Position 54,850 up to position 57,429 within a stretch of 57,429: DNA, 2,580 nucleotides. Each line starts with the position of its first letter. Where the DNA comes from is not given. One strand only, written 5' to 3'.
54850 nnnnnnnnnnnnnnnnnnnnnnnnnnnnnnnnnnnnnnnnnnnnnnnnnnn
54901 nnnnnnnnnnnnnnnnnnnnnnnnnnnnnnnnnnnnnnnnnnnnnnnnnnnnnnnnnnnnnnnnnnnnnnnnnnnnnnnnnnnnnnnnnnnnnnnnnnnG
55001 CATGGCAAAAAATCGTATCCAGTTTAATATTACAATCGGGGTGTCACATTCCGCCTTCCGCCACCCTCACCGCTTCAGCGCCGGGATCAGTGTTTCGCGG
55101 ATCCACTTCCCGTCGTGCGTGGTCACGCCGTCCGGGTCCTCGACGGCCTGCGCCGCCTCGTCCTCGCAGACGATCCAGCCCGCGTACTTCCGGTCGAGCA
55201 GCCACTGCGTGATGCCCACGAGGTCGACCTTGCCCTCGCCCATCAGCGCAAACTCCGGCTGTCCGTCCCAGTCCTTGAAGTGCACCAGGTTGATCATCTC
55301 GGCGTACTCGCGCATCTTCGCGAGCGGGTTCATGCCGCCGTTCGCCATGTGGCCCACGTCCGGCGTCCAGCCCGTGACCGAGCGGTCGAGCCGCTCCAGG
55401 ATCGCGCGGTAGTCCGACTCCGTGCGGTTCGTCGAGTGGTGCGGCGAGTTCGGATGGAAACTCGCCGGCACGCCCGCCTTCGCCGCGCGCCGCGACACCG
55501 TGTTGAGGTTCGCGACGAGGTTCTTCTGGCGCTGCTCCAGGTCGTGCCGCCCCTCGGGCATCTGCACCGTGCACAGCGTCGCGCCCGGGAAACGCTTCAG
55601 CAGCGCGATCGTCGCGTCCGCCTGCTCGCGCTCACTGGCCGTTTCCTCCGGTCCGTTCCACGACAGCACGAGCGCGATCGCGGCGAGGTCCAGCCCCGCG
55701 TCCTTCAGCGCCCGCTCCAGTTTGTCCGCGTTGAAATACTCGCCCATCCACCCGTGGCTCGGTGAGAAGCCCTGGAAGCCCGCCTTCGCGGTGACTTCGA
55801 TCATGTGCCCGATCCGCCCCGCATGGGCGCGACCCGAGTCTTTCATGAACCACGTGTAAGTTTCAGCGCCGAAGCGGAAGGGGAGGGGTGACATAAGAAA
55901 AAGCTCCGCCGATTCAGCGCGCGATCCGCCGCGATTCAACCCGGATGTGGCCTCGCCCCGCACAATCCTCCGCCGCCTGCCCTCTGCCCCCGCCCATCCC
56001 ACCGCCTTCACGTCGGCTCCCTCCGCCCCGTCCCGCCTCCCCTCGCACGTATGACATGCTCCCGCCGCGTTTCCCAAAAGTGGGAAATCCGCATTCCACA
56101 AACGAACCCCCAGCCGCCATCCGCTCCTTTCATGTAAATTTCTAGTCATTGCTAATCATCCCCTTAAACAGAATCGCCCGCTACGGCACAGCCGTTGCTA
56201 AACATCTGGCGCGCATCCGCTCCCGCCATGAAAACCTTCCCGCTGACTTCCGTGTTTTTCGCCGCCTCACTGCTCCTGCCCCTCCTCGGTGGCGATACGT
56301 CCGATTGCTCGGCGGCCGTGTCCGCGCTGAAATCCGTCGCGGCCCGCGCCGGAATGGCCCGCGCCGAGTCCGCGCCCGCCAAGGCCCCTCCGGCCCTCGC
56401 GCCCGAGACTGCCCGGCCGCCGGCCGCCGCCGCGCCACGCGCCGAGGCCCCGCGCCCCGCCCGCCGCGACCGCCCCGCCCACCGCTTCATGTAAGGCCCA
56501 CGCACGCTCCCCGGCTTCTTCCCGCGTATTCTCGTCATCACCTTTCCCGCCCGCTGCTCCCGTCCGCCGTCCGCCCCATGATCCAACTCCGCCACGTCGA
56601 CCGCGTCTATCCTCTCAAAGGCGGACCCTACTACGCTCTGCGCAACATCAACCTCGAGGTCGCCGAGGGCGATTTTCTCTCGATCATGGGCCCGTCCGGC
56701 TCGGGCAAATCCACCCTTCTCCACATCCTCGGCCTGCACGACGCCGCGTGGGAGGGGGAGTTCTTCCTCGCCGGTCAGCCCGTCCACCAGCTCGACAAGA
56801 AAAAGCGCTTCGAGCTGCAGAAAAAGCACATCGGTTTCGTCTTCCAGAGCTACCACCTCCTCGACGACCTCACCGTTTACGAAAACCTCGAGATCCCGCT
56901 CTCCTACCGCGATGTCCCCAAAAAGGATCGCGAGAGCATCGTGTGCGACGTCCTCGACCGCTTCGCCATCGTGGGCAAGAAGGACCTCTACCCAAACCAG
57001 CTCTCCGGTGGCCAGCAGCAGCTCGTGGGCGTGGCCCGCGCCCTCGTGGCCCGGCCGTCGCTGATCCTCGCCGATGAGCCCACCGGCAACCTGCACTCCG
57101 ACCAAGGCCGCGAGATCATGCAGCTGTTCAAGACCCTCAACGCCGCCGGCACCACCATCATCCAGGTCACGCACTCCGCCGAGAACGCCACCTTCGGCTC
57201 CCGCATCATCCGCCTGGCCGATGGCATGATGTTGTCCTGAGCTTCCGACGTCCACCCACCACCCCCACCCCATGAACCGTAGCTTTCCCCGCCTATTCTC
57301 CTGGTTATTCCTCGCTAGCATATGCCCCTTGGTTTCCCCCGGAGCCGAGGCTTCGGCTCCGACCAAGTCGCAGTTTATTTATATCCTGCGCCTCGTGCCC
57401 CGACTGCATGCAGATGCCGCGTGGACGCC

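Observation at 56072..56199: P4: a distal copy of the same promoter module driving a small secreted ORF and a second MacB-type ATPase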

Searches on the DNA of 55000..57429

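Call 51: search_rna_families(source=window, start=55000, end=57429, threshold=evalue, max_evalue=1)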
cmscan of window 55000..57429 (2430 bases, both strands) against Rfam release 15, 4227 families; matches with E-value up to 1: 0.
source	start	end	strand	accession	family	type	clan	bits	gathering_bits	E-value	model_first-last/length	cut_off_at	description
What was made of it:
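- There is no Rfam match (call 51).
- Tried and rejected: No Rfam hit was found in 55000-57429 (call 51).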

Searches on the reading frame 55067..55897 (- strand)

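Call 12: search_protein_families(library=pfam, proteins=[window:55067-55897:-])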
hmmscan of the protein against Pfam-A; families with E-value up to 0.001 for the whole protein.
window:55067-55897:- (276 aa): 1 family
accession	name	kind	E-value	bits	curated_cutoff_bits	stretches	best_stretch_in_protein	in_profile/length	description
PF01261.30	AP_endonuc_2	-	1.1e-26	94.4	31.1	1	34-268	2-248/249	Xylose isomerase-like TIM barrel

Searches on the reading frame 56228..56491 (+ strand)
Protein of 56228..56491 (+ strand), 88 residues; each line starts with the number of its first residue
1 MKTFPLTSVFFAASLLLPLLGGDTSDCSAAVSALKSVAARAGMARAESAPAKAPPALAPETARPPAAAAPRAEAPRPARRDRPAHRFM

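Call 12: search_protein_families(library=pfam, proteins=[window:56228-56491:+])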
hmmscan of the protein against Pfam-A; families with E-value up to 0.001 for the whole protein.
window:56228-56491:+ (88 aa): 0 families

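Call 36: search_protein_families(library=ncbifam, proteins=[window:56228-56491:+], max_evalue=0.00001)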
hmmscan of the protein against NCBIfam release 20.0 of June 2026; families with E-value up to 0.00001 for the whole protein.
window:56228-56491:+ (88 aa): 0 families
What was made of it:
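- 56228..56494 (+): Small ORF of 88 aa: signal-peptide-like N-terminus, Pro/Ala-rich middle, C-terminus ...RPAHRFM. There is no Pfam or NCBIfam hit (calls 12, 36).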

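Call 47: find_homologous_proteins(query=A2, max_evalue=0.001)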
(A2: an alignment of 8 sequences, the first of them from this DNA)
Query A2 (8 sequences) (88 aa, profile of the alignment): 7 proteins with E <= 0.001 among 8000 candidates.
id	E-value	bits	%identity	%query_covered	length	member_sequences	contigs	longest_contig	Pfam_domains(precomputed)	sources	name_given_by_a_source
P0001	1.2e-14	73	100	100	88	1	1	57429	-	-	-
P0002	2.9e-14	71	50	18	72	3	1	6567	-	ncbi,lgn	-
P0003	3.9e-14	71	24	52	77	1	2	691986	-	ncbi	-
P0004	1.3e-13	69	50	14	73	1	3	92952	-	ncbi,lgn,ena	-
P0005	2.9e-9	55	50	16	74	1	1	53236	-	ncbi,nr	ncbi:MAG: hypothetical protein JSR48_16035 [Verrucomicrobia bacterium]|nr:hypothetical protein [Verr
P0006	4.6e-9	55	58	14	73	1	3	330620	-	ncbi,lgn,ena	-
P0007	5.8e-9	54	-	-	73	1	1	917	-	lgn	-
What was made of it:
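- On Sigma-54 (RpoN)-dependent promoter: The window is the whole contig (call 47).
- Tried and rejected: The window is the entire contig (call 47).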
